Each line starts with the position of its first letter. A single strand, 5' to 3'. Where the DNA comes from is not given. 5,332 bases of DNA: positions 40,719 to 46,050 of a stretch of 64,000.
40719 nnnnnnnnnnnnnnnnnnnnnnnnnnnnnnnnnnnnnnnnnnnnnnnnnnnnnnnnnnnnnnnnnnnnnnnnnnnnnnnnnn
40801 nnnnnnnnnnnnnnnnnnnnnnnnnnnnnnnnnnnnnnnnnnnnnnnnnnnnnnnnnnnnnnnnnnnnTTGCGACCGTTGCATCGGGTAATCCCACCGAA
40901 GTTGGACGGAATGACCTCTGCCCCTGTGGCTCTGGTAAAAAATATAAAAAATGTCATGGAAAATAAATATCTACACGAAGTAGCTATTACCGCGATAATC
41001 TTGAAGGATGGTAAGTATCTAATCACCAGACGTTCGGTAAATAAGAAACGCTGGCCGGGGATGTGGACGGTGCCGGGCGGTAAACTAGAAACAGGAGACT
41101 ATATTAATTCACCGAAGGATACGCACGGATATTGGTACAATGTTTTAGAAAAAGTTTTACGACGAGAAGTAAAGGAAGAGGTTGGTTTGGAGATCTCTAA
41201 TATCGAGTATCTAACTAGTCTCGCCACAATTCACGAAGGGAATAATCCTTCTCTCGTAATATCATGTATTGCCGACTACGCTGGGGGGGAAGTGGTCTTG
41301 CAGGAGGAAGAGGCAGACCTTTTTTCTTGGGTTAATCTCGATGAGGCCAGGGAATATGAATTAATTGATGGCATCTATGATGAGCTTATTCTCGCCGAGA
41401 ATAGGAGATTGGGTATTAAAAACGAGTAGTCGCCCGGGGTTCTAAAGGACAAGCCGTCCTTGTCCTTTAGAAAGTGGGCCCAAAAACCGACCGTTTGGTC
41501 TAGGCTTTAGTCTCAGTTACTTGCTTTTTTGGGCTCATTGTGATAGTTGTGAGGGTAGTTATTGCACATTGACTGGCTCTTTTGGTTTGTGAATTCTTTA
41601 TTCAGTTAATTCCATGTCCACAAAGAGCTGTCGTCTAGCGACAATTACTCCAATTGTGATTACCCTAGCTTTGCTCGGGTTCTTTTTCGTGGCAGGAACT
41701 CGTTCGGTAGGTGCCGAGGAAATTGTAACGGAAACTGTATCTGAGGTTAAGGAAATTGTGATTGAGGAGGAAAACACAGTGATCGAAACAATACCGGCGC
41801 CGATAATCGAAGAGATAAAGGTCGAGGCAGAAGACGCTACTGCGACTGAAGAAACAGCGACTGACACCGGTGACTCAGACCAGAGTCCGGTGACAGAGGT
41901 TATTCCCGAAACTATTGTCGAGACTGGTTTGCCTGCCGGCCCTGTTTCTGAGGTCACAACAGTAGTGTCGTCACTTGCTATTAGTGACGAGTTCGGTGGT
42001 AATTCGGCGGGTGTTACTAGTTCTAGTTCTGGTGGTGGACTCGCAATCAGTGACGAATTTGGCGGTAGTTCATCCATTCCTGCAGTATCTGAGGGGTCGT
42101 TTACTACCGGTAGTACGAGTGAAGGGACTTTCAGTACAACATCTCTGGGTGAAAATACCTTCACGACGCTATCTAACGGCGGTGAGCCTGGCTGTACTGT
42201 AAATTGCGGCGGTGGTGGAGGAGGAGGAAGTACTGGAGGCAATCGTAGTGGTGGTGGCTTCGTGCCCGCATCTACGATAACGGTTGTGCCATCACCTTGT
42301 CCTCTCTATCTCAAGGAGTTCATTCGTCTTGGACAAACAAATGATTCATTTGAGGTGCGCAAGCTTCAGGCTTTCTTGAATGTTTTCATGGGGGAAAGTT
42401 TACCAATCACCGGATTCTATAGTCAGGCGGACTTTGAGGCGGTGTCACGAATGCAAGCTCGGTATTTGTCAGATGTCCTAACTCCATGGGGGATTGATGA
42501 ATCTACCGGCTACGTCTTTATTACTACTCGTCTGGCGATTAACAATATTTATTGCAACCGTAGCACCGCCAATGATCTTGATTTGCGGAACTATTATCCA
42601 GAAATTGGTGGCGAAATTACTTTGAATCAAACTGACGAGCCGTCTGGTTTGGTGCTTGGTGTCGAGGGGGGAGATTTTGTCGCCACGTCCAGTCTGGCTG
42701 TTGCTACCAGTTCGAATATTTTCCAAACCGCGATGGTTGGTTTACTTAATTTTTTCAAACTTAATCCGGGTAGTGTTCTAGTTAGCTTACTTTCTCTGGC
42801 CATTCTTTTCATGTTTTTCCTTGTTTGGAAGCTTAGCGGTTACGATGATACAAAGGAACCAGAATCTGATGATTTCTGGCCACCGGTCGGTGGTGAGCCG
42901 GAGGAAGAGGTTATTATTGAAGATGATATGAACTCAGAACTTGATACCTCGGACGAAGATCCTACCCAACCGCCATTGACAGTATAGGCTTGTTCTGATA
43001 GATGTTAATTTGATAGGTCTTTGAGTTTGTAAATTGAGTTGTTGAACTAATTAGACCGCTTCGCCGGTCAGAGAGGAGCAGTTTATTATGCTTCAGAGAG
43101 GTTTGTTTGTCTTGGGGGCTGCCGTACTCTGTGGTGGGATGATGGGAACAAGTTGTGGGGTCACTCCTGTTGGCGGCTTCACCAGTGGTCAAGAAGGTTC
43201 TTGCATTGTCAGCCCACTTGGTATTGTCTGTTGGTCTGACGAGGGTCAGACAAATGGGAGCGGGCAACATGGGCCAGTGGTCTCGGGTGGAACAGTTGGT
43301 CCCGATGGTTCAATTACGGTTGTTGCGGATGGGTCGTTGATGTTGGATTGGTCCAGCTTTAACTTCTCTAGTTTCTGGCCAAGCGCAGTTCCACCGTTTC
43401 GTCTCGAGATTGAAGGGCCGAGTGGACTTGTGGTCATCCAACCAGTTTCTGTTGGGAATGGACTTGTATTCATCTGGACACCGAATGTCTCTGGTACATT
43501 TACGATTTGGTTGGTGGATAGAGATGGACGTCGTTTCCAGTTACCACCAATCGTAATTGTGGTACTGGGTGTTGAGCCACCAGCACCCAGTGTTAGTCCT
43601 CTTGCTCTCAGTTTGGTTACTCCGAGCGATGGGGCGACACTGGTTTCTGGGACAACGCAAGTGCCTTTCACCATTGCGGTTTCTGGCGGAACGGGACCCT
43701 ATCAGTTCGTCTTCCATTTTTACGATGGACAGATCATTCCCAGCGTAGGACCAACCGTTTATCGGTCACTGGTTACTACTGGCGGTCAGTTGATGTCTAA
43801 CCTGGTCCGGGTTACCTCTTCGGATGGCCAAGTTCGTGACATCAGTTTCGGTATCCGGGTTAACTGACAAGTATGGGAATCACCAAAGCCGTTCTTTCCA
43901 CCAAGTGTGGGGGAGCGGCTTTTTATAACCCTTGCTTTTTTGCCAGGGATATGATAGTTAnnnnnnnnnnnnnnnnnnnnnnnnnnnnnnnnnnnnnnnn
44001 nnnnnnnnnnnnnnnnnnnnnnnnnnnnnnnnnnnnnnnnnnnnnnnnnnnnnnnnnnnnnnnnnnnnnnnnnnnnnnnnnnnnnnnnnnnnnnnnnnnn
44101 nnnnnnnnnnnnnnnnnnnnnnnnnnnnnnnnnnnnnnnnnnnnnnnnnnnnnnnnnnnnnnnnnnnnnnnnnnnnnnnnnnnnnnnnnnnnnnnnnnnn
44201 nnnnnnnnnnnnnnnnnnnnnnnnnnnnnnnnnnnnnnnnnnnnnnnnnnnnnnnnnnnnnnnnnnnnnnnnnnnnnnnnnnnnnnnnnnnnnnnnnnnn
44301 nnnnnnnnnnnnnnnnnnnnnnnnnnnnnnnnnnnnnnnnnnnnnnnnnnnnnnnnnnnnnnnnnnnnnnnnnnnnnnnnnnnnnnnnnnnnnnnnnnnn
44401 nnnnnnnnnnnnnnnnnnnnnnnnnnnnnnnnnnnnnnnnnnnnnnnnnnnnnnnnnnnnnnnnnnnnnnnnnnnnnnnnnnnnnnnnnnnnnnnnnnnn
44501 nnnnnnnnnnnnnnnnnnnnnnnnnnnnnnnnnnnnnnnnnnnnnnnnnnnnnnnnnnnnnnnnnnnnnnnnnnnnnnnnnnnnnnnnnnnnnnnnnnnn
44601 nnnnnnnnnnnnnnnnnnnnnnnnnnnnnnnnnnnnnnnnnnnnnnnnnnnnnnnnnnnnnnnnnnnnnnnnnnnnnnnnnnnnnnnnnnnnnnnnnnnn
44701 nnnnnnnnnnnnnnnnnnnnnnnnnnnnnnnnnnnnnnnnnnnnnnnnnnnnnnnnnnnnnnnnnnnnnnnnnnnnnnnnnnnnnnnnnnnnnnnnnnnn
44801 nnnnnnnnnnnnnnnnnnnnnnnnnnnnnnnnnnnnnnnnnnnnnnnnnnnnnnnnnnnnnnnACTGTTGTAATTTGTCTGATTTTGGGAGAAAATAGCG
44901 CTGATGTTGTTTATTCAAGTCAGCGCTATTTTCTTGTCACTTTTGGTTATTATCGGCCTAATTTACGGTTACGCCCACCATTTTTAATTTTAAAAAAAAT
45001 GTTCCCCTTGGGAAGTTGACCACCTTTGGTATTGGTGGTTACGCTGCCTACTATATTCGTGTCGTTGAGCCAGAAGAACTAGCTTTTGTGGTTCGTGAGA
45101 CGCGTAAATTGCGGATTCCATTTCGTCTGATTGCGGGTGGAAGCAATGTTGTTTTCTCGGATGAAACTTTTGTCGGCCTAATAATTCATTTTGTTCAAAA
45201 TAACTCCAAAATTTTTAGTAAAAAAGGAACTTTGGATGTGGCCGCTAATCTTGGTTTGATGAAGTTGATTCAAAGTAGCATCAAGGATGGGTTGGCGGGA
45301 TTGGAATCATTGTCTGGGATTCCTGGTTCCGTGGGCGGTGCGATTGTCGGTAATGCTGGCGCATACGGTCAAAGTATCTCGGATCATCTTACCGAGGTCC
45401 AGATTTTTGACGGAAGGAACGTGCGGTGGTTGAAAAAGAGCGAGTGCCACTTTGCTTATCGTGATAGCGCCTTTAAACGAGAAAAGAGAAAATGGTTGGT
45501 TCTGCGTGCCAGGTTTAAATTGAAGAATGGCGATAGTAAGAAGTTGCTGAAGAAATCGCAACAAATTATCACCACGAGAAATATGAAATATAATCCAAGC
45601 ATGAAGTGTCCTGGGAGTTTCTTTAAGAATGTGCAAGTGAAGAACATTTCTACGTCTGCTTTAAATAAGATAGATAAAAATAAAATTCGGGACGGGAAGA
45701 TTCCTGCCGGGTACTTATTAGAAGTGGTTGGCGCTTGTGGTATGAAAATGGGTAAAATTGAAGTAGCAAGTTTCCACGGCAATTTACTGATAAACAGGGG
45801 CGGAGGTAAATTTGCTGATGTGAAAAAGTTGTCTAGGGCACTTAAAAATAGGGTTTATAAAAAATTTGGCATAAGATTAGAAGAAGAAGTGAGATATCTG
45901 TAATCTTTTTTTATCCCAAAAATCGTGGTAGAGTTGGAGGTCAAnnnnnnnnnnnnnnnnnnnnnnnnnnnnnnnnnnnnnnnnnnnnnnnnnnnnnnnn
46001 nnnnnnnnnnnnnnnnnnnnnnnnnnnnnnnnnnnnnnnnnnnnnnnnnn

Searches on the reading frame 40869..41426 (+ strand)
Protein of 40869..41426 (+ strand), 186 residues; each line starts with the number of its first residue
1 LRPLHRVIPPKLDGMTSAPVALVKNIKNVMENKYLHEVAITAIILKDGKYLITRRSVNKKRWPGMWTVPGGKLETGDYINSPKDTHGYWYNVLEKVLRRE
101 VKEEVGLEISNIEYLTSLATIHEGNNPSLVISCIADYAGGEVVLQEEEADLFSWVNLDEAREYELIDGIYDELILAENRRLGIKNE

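Call 60: search_protein_families(library=pfam, proteins=[window:40869-41426:+])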
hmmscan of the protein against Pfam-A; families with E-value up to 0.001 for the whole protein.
window:40869-41426:+ (186 aa): 2 families
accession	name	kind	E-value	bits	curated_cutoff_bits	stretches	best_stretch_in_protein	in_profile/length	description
PF00293.34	NUDIX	-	1.9e-14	54.3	21.1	1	37-162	3-119/134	NUDIX domain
PF14815.12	NUDIX_4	-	1.3e-06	28.7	35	1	42-165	3-103/113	NUDIX domain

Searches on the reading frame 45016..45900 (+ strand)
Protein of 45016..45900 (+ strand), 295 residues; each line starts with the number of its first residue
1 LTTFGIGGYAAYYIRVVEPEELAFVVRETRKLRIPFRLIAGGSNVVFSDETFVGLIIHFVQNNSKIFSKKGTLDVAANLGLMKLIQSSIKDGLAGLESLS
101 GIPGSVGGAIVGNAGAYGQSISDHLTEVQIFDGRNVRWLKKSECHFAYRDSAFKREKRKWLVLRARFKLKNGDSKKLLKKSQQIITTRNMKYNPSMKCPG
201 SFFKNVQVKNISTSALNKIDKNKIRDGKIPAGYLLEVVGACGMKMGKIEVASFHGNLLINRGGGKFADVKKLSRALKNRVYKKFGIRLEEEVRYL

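Call 60: search_protein_families(library=pfam, proteins=[window:45016-45900:+])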
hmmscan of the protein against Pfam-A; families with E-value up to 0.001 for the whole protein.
window:45016-45900:+ (295 aa): 2 families
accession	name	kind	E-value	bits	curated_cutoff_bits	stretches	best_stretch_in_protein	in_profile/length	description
PF02873.21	MurB_C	-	3.5e-19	69.3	27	1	180-294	5-98/99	UDP-N-acetylenolpyruvoylglucosamine reductase, C-terminal domain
PF01565.28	FAD_binding_4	-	9e-16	58.3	26.4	1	11-133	2-131/139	FAD binding domain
